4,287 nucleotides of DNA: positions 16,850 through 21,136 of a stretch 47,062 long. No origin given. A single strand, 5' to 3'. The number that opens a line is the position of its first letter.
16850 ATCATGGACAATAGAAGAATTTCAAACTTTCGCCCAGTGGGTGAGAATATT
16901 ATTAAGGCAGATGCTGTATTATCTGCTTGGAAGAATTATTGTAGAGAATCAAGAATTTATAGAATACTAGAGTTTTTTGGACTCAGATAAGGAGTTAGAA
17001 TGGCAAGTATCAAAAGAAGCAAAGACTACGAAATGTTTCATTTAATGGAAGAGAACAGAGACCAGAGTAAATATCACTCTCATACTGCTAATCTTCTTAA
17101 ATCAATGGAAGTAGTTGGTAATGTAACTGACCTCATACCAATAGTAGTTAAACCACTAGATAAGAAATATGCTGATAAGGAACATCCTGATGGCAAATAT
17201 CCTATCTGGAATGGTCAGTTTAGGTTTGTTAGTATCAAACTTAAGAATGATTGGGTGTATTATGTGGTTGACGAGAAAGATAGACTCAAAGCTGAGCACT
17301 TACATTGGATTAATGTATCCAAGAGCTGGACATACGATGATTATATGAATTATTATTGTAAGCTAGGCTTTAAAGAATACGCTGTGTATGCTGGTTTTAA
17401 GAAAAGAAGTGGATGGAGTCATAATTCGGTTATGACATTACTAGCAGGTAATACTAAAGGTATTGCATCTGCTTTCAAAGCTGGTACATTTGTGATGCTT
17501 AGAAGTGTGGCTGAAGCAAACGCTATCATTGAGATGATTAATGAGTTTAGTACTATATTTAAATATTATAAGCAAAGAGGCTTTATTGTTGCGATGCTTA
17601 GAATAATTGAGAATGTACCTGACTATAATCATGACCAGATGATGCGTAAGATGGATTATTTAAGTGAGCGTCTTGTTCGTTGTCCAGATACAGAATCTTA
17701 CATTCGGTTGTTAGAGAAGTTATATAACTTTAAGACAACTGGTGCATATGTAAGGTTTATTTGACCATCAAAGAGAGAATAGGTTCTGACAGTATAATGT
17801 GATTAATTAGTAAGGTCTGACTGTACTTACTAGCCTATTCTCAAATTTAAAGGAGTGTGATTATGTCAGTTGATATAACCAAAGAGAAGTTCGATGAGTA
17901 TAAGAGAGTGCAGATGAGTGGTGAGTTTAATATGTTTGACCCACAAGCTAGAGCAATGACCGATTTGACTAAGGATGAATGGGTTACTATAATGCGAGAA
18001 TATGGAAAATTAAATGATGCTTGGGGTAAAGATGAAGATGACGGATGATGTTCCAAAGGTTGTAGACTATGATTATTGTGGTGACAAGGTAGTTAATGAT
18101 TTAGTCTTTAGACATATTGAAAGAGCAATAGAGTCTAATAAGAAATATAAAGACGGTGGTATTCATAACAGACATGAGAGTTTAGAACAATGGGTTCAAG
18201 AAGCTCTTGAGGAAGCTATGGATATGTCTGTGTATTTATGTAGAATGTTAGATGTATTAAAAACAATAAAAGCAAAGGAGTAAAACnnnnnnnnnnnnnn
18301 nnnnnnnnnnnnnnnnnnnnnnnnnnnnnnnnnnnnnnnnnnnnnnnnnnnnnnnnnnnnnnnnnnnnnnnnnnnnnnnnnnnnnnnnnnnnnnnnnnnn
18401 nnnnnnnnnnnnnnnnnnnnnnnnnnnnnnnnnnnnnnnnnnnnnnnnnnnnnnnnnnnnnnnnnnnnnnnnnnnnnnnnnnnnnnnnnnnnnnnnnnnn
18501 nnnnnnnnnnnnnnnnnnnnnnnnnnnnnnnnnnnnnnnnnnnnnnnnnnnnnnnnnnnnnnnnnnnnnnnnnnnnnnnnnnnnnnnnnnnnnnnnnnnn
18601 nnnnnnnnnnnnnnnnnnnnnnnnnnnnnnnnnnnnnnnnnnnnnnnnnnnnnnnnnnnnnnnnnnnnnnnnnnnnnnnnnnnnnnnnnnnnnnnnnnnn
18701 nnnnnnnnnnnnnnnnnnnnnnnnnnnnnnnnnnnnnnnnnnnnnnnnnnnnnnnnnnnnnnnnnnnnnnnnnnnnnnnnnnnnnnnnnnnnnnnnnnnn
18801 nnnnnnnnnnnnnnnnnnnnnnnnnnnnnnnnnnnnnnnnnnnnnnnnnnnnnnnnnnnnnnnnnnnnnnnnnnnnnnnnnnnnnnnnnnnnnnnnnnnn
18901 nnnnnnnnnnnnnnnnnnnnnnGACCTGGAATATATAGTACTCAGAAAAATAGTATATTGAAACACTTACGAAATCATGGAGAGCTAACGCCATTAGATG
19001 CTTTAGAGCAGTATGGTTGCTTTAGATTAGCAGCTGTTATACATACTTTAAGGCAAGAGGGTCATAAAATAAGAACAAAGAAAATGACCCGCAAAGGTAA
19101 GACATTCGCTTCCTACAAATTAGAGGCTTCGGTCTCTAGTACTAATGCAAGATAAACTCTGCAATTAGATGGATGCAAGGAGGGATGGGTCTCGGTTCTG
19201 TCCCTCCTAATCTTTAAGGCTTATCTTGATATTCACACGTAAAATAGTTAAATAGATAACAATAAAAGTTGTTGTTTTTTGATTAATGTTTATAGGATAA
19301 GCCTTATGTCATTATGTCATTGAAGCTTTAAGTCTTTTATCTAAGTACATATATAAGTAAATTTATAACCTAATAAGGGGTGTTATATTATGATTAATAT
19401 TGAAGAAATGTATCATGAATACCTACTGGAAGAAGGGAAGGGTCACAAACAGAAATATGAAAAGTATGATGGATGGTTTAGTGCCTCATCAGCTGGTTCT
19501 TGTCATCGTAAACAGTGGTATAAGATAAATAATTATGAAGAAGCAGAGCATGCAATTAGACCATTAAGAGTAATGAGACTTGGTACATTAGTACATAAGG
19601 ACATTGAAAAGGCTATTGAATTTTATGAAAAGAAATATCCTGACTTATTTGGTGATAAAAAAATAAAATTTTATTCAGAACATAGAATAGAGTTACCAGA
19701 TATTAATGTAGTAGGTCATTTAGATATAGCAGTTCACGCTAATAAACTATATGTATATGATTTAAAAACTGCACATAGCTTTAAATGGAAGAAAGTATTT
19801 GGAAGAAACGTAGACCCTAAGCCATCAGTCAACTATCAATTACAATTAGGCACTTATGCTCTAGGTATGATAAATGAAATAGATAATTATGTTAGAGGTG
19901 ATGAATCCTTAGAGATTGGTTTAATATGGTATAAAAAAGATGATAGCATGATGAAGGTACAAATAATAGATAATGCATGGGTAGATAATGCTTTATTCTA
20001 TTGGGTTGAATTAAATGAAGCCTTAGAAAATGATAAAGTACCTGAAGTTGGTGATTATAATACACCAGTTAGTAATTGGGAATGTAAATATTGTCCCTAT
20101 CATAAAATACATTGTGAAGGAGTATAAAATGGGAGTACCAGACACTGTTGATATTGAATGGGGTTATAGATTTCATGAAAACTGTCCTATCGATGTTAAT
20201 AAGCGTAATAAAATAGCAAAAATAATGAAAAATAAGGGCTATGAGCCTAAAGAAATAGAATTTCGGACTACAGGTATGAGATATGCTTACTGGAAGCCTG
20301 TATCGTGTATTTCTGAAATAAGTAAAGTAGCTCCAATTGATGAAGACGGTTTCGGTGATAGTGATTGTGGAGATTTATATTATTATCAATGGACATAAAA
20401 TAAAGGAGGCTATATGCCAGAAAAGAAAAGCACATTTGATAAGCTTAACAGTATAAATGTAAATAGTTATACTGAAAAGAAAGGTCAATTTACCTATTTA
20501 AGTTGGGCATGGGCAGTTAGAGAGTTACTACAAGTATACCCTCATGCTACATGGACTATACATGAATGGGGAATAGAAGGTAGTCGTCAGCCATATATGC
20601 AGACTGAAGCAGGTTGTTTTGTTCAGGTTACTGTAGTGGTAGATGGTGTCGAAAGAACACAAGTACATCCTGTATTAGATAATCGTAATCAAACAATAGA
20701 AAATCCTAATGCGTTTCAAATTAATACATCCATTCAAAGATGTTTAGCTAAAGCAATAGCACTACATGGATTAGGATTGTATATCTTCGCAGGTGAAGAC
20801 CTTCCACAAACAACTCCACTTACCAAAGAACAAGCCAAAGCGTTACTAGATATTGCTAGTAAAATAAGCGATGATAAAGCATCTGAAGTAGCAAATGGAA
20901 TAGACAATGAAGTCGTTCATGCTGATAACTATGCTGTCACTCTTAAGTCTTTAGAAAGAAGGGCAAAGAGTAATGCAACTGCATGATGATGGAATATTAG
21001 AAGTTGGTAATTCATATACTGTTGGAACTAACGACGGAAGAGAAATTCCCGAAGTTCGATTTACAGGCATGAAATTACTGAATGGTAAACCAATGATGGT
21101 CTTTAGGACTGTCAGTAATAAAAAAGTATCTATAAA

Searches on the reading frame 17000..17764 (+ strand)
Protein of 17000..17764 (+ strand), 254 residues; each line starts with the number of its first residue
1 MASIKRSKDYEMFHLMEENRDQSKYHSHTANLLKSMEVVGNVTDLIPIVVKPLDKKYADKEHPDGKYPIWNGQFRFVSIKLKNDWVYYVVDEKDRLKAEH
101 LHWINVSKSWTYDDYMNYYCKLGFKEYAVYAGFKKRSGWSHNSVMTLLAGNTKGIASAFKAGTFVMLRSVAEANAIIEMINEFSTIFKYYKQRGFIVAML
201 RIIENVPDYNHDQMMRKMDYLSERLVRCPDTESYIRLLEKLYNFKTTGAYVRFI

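Call 18: search_protein_families(library=pfam, proteins=[window:17000-17764:+], max_evalue=0.01)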
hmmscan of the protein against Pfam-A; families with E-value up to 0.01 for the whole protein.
window:17000-17764:+ (254 aa): 0 families

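Call 62: search_protein_families(library=phrogs, proteins=[window:17000-17764:+], max_evalue=0.001)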
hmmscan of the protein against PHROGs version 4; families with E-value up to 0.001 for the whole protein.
window:17000-17764:+ (254 aa): 1 family
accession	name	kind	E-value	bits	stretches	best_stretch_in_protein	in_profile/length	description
phrog_12305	-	DNA, RNA and nucleotide metabolism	0.00095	19.4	1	70-247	55-237/271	ParB-like partition protein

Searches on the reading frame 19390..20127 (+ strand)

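Call 18: search_protein_families(library=pfam, proteins=[window:19390-20127:+], max_evalue=0.01)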
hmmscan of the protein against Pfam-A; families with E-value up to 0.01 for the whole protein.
window:19390-20127:+ (245 aa): 1 family
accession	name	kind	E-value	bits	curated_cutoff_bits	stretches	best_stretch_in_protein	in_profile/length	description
PF12705.13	PDDEXK_1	-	9e-06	26.2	22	1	45-240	99-245/247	PD-(D/E)XK nuclease superfamily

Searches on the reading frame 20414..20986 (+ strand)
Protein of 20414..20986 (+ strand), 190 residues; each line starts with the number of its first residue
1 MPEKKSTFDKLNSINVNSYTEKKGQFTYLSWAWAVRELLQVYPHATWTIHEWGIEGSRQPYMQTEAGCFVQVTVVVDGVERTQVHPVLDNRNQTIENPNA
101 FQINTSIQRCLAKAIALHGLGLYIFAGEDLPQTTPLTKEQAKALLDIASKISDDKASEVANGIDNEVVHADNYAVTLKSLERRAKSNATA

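Call 18: search_protein_families(library=pfam, proteins=[window:20414-20986:+], max_evalue=0.01)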
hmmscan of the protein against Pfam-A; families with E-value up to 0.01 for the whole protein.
window:20414-20986:+ (190 aa): 1 family
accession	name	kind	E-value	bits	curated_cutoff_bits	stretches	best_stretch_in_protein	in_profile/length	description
PF06378.16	SSAP_Sak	-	2.1e-52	177.1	22.3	1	7-144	2-140/152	Sak Single Strand Annealing Protein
